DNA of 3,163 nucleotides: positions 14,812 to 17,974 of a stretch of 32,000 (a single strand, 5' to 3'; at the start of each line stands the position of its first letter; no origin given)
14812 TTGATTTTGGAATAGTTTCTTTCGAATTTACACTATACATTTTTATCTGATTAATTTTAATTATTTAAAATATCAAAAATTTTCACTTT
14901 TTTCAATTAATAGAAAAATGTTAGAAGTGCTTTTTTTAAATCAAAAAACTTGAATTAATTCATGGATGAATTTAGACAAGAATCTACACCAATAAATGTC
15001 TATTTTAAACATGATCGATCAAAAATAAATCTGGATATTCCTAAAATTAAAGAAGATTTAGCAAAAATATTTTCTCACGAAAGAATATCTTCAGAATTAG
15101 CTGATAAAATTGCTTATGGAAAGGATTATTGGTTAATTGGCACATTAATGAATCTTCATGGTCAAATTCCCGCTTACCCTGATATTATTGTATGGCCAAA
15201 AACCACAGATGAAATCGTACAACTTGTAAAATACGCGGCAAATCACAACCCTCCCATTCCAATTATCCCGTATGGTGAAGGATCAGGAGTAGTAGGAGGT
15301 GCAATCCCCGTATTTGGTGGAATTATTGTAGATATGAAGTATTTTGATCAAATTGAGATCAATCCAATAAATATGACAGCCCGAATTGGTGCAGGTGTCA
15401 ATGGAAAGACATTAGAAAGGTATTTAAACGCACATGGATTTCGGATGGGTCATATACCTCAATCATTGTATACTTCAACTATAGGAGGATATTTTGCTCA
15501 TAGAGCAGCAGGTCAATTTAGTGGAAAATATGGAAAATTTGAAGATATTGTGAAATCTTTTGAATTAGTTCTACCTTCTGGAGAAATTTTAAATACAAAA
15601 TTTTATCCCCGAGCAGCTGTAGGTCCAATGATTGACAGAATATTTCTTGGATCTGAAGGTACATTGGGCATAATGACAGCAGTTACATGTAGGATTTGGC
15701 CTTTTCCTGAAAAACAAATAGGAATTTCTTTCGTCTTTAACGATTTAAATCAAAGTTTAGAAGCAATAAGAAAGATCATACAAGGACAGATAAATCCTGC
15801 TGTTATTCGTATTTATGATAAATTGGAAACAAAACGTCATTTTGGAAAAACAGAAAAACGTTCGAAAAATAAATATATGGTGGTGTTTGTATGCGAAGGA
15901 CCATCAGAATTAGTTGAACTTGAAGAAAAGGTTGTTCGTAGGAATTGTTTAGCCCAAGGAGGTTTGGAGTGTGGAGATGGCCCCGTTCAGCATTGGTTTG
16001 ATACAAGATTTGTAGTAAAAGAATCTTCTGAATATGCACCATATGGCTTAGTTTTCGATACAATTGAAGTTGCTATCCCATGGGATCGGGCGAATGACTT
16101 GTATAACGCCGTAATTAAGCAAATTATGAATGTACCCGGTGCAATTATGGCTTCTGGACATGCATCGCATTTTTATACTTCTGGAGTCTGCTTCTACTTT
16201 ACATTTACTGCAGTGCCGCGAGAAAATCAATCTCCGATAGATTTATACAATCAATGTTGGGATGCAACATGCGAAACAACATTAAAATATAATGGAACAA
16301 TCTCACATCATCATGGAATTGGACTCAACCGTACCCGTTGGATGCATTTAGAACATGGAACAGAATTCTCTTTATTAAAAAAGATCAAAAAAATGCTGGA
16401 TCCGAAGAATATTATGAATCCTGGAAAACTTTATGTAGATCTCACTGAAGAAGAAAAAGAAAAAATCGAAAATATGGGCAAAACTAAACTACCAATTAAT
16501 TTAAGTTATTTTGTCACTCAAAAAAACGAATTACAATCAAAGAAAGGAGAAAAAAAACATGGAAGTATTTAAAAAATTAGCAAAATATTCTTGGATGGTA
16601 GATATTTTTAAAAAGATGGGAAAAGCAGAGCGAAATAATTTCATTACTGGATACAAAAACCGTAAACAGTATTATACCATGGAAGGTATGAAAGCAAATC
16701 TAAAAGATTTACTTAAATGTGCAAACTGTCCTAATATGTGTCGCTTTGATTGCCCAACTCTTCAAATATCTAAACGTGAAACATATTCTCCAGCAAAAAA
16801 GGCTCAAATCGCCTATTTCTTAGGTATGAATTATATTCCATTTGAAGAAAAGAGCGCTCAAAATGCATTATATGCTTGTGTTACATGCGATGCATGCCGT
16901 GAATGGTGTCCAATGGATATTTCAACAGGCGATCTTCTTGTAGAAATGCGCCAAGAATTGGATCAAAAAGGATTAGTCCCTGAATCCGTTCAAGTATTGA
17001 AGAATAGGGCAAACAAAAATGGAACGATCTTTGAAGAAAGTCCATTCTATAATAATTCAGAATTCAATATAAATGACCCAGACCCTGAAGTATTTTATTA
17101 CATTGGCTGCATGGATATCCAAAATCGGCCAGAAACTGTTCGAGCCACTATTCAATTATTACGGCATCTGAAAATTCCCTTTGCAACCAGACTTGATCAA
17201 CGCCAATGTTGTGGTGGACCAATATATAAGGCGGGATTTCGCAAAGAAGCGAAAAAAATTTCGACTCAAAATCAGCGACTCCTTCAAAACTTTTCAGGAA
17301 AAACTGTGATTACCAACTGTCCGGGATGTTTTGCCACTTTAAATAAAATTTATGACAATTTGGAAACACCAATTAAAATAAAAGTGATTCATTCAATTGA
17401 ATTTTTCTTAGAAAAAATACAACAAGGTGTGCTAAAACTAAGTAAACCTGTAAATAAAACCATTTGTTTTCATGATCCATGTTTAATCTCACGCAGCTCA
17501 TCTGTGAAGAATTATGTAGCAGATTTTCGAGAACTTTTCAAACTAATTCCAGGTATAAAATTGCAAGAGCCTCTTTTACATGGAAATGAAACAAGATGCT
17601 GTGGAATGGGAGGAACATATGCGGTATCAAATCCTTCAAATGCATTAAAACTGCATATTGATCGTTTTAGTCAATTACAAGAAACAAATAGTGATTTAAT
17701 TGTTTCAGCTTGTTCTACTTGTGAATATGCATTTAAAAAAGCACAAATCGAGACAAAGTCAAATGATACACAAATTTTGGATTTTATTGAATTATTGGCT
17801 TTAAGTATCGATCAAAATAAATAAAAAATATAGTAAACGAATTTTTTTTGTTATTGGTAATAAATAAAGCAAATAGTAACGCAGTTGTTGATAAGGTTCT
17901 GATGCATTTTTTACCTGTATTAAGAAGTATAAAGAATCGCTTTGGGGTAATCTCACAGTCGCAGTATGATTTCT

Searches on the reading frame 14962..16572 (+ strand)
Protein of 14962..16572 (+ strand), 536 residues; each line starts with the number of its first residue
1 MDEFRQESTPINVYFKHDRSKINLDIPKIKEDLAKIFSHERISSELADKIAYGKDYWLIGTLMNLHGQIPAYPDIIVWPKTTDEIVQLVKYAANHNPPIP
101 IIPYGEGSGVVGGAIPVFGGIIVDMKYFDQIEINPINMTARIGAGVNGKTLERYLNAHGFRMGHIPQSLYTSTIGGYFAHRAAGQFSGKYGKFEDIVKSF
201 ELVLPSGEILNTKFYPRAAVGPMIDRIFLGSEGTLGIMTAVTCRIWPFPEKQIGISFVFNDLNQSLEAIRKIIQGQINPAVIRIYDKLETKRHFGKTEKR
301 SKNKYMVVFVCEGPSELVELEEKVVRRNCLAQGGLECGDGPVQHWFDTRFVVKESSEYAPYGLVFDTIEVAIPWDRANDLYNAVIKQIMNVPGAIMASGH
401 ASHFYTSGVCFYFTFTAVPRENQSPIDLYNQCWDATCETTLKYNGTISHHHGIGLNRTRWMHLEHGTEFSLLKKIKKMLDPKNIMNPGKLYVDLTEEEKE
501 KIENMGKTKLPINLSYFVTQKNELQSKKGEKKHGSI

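Call 104: search_protein_families(library=pfam, proteins=[window:14962-16572:+], max_evalue=0.0001)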
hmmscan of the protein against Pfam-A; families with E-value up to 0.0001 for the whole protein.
window:14962-16572:+ (536 aa): 2 families
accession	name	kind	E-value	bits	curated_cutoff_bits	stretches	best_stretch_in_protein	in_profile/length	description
PF01565.28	FAD_binding_4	-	4.5e-36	124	26.4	1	73-212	1-138/139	FAD binding domain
PF02913.24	FAD-oxidase_C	-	1.1e-33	117.4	21.2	1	249-490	2-248/248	FAD linked oxidases, C-terminal domain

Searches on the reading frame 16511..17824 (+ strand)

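Call 104: search_protein_families(library=pfam, proteins=[window:16511-17824:+], max_evalue=0.0001)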
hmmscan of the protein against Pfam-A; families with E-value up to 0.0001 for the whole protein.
window:16511-17824:+ (437 aa): 4 families
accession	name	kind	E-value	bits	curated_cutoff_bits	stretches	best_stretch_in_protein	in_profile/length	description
PF02754.22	CCG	-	1.2e-27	96.2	20.6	2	194-277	1-84/85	Cysteine-rich domain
PF13183.11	Fer4_8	-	4.7e-08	33.9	27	1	67-137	2-68/68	4Fe-4S dicluster domain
PF13534.11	Fer4_17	-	7.8e-06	26.8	22.2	1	69-138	1-61/61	4Fe-4S dicluster domain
PF13484.11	Fer4_16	-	9.3e-05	23.6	30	0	69-135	1-65/66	4Fe-4S double cluster binding domain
